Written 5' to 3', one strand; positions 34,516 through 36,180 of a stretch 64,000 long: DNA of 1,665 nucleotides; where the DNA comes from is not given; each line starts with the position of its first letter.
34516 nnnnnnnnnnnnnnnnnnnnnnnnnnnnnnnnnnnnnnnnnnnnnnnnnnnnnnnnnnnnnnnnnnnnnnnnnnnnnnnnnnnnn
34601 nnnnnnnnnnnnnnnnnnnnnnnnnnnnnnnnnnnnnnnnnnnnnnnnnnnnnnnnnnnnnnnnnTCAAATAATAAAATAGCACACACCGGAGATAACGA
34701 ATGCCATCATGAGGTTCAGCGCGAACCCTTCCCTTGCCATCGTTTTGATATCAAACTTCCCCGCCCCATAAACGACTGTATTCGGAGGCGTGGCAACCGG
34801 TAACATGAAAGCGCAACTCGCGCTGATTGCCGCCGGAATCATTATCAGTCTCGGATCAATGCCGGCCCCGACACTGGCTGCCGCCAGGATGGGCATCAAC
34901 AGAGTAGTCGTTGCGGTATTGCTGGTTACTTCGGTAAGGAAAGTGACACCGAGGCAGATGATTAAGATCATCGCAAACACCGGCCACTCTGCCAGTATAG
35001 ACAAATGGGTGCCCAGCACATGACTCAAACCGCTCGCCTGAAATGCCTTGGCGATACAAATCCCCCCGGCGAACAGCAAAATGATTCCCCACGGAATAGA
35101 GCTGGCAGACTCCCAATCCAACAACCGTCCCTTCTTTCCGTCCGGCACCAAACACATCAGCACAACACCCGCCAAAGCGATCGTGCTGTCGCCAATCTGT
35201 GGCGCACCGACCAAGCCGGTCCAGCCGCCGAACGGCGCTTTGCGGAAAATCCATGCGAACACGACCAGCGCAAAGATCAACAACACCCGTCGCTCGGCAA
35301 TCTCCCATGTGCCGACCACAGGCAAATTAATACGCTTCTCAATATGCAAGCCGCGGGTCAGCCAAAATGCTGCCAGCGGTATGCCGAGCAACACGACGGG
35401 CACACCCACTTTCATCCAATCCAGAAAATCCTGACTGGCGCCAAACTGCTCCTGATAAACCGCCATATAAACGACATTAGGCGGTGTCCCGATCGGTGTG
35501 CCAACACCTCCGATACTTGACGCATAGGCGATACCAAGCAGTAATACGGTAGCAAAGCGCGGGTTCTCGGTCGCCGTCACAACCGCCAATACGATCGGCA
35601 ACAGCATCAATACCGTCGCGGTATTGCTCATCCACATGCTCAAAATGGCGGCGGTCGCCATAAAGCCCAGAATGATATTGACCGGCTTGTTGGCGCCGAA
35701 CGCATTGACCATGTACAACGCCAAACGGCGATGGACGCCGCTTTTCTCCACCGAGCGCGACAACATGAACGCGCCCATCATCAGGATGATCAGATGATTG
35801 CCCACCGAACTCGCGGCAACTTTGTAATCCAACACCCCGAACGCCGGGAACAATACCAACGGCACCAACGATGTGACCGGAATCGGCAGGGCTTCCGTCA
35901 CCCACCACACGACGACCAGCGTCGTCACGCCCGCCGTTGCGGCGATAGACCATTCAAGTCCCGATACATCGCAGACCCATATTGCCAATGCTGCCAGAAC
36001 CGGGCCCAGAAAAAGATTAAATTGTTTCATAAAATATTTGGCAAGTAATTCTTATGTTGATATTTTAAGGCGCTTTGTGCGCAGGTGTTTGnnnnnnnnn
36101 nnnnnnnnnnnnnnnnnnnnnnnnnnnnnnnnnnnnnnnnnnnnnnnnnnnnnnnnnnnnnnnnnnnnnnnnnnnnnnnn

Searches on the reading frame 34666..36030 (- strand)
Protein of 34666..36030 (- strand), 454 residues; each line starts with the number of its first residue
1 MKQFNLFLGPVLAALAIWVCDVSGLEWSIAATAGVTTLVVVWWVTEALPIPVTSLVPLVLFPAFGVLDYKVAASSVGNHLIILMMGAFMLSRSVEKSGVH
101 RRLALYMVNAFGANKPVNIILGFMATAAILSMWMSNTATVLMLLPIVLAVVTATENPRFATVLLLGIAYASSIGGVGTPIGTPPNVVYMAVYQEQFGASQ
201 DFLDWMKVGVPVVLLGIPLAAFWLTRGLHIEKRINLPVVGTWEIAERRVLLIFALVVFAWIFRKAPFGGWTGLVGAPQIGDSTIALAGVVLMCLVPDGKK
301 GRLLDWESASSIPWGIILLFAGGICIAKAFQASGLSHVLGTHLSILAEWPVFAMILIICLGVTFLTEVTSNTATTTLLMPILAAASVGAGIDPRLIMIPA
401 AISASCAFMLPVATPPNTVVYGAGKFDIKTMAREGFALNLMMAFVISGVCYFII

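Call 35: search_protein_families(library=pfam, proteins=[window:34666-36030:-], max_evalue=0.001)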
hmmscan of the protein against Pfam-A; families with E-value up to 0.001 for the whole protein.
window:34666-36030:- (454 aa): 2 families
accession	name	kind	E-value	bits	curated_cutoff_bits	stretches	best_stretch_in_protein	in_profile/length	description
PF03600.22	CitMHS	-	1.1e-59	202.7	31.9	1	40-394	1-329/336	Citrate transporter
PF00939.25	Na_sulph_symp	-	3.9e-57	194.7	27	1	10-446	10-458/472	Sodium:sulfate symporter transmembrane region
